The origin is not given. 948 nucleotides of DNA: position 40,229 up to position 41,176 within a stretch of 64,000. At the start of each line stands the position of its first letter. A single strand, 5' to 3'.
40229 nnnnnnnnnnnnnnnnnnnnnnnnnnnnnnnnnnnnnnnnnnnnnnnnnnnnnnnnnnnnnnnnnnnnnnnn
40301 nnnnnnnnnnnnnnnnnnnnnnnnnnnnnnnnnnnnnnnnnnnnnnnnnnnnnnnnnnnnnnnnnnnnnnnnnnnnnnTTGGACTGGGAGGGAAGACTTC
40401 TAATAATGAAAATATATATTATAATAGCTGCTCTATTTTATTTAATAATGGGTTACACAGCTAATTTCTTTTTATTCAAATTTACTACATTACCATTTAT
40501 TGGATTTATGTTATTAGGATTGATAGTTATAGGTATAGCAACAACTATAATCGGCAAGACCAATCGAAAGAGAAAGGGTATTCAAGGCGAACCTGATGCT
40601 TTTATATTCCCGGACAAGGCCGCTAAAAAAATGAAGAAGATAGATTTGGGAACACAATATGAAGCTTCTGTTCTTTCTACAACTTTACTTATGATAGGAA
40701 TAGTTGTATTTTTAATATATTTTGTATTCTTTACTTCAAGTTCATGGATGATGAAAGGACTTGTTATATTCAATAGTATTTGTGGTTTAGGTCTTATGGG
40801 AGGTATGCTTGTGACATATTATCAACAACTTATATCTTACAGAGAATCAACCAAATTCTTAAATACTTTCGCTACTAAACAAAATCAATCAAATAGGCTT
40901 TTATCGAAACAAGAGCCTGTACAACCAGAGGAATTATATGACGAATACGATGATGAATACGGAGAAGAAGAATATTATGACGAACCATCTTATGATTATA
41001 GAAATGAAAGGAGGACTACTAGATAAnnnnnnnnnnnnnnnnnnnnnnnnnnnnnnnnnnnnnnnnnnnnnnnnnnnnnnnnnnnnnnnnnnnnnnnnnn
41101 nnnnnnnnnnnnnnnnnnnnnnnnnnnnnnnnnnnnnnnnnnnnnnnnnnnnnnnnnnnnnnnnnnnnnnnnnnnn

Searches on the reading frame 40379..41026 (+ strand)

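Call 14: search_protein_families(library=pfam, proteins=[window:40379-41026:+], max_evalue=0.01)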
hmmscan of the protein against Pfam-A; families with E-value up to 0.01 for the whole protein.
window:40379-41026:+ (215 aa): 1 family
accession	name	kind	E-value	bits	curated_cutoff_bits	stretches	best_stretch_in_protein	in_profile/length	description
PF20990.2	DUF2207_C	-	0.00094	19.4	33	0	9-64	140-195/247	Predicted membrane protein (DUF2207) C-terminal domain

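Call 15: search_protein_families(library=phrogs, proteins=[window:40379-41026:+], max_evalue=0.01)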
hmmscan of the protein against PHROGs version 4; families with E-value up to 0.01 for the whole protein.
window:40379-41026:+ (215 aa): 0 families
